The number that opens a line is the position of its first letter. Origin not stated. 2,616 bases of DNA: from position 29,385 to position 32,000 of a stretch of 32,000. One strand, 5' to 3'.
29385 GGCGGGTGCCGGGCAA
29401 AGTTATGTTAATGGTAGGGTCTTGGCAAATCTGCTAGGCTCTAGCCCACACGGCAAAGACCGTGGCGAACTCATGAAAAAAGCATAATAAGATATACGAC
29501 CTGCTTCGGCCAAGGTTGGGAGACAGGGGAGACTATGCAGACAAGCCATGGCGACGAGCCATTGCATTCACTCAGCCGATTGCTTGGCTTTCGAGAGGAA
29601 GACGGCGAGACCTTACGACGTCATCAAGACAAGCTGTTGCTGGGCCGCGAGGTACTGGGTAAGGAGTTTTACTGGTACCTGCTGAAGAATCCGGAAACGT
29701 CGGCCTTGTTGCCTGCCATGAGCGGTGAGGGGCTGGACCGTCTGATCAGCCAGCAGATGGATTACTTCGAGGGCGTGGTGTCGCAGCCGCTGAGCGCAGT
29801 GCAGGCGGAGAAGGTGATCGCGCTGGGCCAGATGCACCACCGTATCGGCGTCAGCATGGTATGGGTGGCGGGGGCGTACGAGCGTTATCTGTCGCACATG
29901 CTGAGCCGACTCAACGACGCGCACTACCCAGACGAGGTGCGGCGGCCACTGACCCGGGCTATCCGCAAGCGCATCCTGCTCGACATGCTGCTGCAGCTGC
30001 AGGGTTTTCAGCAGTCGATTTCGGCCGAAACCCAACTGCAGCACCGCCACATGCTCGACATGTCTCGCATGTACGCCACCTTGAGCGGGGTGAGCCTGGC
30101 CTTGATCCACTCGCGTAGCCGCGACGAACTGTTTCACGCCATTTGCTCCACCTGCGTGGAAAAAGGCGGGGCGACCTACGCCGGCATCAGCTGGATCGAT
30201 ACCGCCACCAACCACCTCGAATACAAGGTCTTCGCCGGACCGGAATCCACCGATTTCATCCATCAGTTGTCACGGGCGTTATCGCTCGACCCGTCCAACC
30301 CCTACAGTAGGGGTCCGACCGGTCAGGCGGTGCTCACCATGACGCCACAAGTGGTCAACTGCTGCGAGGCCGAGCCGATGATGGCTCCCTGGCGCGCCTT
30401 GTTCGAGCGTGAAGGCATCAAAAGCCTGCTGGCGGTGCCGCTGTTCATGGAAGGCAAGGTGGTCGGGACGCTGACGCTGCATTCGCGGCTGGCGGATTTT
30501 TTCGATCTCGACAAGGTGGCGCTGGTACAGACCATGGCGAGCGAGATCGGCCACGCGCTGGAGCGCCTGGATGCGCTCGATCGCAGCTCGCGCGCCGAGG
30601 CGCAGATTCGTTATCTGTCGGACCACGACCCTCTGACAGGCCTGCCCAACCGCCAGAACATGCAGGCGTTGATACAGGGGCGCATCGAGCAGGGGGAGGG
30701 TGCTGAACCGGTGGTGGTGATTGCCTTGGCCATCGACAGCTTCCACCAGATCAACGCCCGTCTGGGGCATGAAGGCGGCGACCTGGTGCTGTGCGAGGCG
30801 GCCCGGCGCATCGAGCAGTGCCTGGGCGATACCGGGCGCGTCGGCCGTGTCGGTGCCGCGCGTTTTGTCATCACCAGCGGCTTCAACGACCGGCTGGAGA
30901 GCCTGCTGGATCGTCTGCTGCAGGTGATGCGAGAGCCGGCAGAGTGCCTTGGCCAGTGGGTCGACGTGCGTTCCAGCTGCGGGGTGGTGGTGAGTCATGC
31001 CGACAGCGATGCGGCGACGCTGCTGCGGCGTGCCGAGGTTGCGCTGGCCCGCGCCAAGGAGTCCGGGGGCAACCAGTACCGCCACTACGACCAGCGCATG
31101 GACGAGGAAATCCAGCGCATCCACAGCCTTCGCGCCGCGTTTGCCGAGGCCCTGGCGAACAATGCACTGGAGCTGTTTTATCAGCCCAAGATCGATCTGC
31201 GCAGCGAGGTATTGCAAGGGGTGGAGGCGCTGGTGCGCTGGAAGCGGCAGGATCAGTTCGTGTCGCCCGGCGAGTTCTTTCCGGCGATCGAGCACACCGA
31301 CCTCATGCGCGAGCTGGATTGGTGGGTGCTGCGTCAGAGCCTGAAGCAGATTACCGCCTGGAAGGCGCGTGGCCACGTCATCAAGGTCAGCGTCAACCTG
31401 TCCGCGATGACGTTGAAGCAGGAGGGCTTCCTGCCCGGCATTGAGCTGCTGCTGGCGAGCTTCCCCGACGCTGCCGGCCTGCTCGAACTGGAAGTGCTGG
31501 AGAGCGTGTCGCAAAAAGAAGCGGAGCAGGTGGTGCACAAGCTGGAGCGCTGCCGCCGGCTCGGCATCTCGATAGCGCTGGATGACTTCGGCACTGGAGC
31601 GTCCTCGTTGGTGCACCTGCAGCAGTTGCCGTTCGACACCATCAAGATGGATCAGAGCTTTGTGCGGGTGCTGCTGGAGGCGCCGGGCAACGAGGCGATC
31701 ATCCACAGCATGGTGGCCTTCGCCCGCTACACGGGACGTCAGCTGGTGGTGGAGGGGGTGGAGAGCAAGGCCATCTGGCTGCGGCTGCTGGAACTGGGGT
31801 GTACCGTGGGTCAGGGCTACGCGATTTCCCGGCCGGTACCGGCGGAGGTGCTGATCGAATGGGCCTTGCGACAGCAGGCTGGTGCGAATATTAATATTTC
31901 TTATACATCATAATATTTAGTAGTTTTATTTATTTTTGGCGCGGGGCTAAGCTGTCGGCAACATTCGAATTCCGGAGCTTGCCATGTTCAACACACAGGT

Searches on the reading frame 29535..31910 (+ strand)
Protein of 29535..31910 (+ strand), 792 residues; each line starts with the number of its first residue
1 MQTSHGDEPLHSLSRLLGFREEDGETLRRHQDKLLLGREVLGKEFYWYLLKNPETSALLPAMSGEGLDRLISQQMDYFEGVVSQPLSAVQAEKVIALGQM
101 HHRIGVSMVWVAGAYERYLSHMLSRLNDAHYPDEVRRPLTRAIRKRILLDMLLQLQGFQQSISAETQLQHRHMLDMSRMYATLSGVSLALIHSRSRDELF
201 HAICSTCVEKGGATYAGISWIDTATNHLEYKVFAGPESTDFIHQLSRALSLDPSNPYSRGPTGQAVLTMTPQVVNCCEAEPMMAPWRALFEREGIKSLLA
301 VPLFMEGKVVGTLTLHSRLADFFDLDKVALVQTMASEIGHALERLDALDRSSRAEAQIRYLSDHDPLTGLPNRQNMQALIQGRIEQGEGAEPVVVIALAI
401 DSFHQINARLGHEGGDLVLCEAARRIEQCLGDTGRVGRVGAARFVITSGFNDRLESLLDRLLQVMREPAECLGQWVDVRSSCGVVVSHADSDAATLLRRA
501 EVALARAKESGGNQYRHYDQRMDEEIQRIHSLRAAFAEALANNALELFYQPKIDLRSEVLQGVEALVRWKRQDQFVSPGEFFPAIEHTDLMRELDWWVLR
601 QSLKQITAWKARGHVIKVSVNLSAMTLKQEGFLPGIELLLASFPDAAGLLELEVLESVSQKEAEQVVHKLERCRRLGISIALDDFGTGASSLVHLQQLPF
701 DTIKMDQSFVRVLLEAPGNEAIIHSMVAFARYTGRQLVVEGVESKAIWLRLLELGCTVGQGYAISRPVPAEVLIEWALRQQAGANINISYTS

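Call 95: search_protein_families(library=pfam, proteins=[window:29535-31910:+], max_evalue=0.00001)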
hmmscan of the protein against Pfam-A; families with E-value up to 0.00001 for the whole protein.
window:29535-31910:+ (792 aa): 5 families
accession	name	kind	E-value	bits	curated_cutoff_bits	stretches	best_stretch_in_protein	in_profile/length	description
PF00563.25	EAL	-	1.5e-63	214.8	31.3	1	534-767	2-236/236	EAL domain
PF00990.26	GGDEF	-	3.6e-28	98.8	23.8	1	363-514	2-161/161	Diguanylate cyclase, GGDEF domain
PF11563.14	Protoglobin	-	1.4e-19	71.1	25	1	10-160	5-154/158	Protoglobin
PF13185.12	GAF_2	-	5.9e-16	59.4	28.6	1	194-343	2-136/136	GAF domain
PF01590.32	GAF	-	1.1e-13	52.3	22.4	1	196-342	2-133/133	GAF domain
